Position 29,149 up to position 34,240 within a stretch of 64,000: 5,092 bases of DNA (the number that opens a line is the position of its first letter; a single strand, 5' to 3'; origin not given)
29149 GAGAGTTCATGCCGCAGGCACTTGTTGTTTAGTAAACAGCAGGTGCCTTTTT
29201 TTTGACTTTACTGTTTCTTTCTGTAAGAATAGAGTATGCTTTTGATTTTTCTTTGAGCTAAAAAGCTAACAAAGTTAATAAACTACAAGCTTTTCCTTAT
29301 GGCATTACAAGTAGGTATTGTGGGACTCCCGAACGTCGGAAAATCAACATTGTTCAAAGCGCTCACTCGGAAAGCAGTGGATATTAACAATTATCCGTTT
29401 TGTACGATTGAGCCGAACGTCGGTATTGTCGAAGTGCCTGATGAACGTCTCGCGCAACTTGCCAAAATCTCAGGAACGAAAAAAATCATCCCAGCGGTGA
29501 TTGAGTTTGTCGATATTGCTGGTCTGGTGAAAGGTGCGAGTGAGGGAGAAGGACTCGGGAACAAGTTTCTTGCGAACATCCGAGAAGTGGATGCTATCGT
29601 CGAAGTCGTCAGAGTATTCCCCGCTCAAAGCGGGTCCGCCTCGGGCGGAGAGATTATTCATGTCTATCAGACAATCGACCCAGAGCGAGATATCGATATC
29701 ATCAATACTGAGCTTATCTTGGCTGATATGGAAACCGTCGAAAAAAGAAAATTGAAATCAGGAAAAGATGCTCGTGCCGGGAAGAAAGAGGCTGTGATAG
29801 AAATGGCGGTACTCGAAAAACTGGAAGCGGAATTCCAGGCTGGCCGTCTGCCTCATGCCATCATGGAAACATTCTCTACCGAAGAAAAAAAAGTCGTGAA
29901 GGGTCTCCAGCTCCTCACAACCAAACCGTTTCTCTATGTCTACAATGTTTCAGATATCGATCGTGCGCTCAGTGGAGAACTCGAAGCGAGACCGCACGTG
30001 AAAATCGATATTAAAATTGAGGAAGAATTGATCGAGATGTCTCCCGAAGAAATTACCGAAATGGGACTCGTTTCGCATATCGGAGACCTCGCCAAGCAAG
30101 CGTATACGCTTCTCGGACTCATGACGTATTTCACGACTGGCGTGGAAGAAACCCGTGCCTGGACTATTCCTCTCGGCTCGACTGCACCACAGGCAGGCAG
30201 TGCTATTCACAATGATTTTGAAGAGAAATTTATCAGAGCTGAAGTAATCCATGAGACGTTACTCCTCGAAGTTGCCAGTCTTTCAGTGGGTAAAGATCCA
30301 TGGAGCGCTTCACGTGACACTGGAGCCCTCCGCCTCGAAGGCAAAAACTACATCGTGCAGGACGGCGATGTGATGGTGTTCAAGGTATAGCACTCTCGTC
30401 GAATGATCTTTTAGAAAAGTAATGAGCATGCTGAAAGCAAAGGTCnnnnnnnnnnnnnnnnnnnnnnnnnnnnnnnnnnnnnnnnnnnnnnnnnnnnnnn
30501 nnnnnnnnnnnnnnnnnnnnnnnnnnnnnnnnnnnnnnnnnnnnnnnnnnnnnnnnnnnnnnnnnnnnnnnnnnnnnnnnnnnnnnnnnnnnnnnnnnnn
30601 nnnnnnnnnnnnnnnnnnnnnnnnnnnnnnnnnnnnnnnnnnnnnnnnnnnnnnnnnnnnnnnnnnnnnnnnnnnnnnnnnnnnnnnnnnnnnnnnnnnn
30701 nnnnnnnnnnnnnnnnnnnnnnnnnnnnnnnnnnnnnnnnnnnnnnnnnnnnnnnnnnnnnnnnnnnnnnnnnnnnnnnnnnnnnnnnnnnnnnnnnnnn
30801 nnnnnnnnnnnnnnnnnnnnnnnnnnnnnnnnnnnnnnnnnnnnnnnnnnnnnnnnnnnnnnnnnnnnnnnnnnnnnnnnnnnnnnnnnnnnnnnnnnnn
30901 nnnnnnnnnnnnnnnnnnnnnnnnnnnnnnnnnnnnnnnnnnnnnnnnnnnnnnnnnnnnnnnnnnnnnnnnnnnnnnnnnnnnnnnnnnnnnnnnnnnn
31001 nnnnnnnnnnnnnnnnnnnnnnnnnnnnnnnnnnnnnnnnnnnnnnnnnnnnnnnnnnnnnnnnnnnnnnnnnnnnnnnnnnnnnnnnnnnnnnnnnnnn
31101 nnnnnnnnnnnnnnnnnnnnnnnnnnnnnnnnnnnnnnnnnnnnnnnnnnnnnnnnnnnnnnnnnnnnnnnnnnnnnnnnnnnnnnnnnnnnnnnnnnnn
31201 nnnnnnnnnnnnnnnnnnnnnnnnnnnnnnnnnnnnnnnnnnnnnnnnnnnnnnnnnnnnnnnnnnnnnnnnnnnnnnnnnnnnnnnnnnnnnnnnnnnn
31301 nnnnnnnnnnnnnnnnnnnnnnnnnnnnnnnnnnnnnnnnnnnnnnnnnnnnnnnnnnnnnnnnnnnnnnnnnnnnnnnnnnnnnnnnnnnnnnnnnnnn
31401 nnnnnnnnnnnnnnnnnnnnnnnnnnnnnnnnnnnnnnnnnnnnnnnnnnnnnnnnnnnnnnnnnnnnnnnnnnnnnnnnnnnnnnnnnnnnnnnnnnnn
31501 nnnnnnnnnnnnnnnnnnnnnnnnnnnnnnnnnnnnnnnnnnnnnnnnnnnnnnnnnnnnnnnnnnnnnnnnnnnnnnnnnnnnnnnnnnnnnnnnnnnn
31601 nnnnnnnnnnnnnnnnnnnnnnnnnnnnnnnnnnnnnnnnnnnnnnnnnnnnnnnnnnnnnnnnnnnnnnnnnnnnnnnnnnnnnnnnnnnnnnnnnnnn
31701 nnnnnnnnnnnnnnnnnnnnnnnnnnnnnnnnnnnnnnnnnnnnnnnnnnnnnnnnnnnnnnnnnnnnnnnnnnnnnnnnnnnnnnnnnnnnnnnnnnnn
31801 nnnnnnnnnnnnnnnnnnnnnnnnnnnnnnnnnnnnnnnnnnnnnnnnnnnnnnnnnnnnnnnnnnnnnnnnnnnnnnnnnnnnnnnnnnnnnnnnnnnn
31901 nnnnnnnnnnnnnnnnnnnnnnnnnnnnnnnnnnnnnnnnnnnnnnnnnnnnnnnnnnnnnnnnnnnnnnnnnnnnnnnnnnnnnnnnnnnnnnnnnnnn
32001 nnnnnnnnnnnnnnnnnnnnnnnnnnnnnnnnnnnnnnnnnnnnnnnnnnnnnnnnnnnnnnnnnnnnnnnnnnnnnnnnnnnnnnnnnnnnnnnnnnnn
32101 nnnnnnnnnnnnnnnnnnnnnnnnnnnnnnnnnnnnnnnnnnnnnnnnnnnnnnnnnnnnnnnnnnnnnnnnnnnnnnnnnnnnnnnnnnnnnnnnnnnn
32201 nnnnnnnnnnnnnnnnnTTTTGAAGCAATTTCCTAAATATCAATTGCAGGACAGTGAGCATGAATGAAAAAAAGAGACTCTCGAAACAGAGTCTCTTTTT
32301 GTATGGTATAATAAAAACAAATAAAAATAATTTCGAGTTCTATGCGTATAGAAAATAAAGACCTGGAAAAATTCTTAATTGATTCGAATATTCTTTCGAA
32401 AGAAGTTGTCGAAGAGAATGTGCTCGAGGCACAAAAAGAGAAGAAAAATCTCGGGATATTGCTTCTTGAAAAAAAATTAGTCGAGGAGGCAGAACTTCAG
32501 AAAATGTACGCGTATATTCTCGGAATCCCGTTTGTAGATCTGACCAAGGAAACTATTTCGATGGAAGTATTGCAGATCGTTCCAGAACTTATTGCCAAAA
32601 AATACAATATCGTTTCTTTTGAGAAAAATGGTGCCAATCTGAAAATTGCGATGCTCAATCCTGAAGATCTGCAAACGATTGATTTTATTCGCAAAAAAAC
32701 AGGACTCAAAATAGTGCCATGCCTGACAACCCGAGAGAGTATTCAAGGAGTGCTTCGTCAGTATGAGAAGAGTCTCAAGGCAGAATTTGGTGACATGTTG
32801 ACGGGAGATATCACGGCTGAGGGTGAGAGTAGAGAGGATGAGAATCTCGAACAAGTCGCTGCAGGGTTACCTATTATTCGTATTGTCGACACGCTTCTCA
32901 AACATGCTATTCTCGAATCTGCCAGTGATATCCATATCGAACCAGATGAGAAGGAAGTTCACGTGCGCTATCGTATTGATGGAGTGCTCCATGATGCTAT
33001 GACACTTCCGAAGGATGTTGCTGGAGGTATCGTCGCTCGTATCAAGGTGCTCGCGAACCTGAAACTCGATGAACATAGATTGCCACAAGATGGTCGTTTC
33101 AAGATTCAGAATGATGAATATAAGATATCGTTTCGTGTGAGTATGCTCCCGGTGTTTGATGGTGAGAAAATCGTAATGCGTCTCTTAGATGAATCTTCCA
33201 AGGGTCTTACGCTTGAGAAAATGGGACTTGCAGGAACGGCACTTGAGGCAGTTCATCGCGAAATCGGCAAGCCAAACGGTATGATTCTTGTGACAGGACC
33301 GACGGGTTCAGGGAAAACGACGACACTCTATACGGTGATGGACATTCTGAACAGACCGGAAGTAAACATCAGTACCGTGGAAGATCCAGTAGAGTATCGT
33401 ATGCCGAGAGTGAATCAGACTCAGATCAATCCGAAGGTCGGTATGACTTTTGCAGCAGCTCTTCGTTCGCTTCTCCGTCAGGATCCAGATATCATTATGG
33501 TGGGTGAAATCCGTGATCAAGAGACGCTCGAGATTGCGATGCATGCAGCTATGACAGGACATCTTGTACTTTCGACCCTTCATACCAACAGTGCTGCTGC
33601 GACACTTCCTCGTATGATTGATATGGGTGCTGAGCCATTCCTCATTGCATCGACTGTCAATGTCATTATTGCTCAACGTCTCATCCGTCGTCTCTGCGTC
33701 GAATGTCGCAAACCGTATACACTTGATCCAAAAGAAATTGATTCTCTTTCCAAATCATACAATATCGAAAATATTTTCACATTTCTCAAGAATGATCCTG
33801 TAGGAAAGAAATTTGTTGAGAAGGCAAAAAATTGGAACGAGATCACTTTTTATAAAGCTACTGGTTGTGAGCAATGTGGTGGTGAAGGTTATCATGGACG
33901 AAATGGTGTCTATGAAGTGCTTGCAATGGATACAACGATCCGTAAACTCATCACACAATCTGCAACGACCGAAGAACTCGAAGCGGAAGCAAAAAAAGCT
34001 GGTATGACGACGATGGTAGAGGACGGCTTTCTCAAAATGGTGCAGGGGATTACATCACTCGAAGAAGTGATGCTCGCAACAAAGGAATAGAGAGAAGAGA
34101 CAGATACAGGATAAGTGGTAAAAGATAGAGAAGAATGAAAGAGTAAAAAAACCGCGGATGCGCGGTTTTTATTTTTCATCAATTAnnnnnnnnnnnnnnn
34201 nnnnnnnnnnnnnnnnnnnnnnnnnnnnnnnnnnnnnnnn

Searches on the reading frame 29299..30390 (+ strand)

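Call 43: search_protein_families(library=pfam, proteins=[window:29299-30390:+], max_evalue=0.001)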
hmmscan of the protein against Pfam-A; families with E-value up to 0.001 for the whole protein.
window:29299-30390:+ (363 aa): 3 families
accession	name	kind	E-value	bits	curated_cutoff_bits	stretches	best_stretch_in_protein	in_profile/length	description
PF06071.19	YchF-GTPase_C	-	8.6e-27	93.5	27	1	274-363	1-83/84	Protein of unknown function (DUF933)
PF01926.29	MMR_HSR1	-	1.9e-21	76.7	21.9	1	4-107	1-85/113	50S ribosome-binding GTPase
PF02421.24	FeoB_N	-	5e-09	36.3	27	1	4-63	2-60/156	Ferrous iron transport protein B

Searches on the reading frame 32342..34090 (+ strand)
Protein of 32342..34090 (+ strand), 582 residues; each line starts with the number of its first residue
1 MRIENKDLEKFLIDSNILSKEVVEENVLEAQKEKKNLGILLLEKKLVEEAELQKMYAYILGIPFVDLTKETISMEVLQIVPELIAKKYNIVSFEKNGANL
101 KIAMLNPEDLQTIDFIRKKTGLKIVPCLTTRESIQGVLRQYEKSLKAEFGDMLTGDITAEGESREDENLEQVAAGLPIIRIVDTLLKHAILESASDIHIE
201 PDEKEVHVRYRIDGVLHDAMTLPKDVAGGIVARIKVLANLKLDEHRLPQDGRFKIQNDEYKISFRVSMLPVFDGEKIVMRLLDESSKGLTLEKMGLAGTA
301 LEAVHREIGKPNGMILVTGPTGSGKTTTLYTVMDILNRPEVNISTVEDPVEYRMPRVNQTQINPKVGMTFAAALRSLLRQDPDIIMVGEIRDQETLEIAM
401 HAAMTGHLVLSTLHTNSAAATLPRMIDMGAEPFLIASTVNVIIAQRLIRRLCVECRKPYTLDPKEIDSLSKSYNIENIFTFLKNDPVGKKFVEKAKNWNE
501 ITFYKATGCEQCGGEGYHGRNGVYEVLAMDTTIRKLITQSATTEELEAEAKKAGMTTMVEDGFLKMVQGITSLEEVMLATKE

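Call 57: search_protein_families(library=pfam, proteins=[window:32342-34090:+], max_evalue=0.0001)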
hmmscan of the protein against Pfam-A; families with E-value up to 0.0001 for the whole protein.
window:32342-34090:+ (582 aa): 2 families
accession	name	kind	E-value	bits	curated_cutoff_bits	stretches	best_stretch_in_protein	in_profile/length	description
PF00437.27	T2SSE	-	6.2e-135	450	24.9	1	177-577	7-369/370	Type II/IV secretion system protein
PF05157.20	MshEN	-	1.5e-15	57.3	23.1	1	60-145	1-87/90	MshEN domain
